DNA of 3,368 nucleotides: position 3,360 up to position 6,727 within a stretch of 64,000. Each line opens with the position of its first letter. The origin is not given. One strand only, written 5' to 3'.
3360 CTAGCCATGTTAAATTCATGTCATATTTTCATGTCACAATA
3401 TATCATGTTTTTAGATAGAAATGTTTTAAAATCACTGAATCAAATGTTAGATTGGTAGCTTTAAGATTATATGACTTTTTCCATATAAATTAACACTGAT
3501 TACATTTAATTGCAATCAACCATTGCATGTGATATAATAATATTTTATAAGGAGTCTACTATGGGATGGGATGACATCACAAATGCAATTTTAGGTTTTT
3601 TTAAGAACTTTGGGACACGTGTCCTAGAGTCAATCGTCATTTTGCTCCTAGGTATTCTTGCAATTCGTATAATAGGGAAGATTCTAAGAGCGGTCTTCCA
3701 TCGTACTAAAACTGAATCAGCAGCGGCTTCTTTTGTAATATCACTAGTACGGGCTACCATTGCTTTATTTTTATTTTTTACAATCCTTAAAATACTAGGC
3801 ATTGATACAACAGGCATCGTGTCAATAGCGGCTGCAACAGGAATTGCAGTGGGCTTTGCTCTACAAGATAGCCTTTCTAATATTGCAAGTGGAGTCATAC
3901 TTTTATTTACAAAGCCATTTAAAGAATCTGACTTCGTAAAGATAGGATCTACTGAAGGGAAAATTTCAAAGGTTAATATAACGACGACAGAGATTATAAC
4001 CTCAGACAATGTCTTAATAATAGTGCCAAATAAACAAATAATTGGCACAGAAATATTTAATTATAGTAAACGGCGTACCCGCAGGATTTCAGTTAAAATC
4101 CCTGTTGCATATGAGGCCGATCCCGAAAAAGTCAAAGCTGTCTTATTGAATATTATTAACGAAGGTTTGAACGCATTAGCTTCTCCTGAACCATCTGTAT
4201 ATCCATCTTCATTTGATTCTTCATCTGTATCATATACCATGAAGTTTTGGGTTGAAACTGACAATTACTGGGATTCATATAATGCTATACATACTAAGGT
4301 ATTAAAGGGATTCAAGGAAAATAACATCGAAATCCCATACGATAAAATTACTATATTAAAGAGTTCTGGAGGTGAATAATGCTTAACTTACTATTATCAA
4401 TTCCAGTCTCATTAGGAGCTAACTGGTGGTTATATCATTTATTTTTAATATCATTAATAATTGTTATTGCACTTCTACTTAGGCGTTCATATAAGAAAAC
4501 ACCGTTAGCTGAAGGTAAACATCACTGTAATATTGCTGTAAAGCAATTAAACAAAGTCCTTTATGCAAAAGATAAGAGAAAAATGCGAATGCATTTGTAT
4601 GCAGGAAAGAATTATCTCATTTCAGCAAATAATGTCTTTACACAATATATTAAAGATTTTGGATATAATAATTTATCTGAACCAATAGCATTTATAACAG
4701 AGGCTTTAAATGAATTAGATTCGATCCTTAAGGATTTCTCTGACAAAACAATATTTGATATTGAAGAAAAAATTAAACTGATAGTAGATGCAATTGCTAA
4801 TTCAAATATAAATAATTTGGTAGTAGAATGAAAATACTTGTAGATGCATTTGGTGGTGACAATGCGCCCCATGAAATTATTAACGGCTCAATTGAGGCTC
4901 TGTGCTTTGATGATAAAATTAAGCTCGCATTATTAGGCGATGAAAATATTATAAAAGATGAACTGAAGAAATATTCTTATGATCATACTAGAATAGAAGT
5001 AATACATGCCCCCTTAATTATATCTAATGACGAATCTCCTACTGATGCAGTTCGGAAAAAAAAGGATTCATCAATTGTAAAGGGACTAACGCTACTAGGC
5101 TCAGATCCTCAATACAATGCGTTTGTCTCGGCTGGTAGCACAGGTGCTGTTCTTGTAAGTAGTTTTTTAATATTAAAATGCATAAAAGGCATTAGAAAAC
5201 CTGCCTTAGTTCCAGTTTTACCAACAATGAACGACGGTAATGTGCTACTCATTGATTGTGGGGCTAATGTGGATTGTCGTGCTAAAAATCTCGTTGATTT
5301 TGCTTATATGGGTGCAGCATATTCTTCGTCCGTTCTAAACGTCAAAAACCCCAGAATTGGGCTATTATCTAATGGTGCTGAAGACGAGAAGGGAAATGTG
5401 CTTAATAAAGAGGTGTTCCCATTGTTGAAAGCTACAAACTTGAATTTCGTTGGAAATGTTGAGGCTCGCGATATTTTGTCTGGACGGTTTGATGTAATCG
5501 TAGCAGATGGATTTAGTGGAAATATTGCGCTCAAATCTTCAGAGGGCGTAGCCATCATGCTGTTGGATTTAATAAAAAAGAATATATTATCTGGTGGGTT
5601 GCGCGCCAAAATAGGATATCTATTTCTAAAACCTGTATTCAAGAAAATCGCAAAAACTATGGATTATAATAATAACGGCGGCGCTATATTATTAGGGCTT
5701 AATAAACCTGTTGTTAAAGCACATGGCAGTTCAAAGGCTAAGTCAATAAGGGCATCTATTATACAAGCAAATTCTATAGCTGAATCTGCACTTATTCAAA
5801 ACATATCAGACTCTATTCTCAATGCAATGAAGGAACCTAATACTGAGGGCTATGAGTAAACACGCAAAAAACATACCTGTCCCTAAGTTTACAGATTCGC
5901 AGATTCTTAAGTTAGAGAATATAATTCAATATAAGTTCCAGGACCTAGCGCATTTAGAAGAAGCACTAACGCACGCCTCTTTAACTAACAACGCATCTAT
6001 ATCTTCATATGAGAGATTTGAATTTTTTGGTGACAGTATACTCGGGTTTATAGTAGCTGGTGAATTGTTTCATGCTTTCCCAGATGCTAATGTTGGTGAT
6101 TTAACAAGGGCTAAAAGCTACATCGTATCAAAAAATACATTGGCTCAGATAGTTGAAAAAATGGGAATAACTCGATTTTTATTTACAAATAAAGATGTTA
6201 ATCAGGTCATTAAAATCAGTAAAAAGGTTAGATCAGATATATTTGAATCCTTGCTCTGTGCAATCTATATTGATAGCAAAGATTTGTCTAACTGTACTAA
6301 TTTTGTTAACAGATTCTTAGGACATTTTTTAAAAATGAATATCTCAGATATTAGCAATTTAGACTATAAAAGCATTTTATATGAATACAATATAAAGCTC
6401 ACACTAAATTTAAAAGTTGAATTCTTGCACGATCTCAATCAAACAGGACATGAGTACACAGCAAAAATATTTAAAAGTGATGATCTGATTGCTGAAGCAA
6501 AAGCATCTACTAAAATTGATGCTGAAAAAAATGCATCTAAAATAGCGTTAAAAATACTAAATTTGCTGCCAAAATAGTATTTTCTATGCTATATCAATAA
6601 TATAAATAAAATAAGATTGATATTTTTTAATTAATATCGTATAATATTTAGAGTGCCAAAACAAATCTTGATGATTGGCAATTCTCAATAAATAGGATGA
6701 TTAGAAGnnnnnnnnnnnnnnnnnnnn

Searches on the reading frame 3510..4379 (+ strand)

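Call 63: search_protein_families(library=pfam, proteins=[window:3510-4379:+], max_evalue=0.00001)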
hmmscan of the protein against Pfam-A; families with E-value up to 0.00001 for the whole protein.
window:3510-4379:+ (289 aa): 2 families
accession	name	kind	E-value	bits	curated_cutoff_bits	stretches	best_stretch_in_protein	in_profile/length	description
PF00924.24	MS_channel_2nd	-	1.3e-19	70.5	20.2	1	120-187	1-68/68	Mechanosensitive ion channel, beta-domain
PF21082.3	MS_channel_3rd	-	7.7e-14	52.3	21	1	194-275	2-88/88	Mechanosensitive ion channel MscS, C-terminal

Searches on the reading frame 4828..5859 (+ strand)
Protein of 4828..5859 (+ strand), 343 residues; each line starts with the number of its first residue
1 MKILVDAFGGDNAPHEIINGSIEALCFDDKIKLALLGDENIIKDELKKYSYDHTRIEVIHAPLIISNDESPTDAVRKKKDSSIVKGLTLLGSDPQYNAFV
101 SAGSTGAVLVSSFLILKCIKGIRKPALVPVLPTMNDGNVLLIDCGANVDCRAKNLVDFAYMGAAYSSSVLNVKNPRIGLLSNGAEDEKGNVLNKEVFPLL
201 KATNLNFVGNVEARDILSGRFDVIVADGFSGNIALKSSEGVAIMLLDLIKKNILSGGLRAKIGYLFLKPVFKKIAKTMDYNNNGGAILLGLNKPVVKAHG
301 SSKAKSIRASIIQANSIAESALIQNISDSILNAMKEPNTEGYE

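Call 63: search_protein_families(library=pfam, proteins=[window:4828-5859:+], max_evalue=0.00001)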
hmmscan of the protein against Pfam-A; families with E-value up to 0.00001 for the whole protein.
window:4828-5859:+ (343 aa): 1 family
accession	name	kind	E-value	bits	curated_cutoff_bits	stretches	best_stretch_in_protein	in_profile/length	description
PF02504.20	FA_synthesis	-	5.7e-100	335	29.1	1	1-323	1-322/324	Fatty acid synthesis protein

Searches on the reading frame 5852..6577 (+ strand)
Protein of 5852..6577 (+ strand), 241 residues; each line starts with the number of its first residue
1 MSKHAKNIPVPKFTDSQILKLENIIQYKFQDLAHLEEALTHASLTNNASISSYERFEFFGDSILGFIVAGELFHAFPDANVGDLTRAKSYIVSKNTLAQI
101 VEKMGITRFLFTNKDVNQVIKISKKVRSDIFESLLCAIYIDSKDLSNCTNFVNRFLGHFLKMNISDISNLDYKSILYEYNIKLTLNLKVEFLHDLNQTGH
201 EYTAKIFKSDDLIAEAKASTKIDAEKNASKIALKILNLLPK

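Call 27: search_protein_families(library=pfam, proteins=[window:5852-6577:+], max_evalue=0.01)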
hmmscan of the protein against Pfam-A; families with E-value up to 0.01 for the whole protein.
window:5852-6577:+ (241 aa): 4 families
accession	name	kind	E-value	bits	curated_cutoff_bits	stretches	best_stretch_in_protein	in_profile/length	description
PF00636.31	Ribonuclease_3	-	2.2e-20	73.8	27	1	54-142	1-101/102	Ribonuclease III domain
PF14622.11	Ribonucleas_3_3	-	5e-20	72.4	35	1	35-155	5-123/128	Ribonuclease-III-like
PF00035.32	dsrm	-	1.5e-05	25.9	23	1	172-236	1-66/66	Double-stranded RNA binding motif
PF24995.1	DSRM_2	-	0.0025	18.7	27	1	191-237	32-78/79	dsRNA binding domain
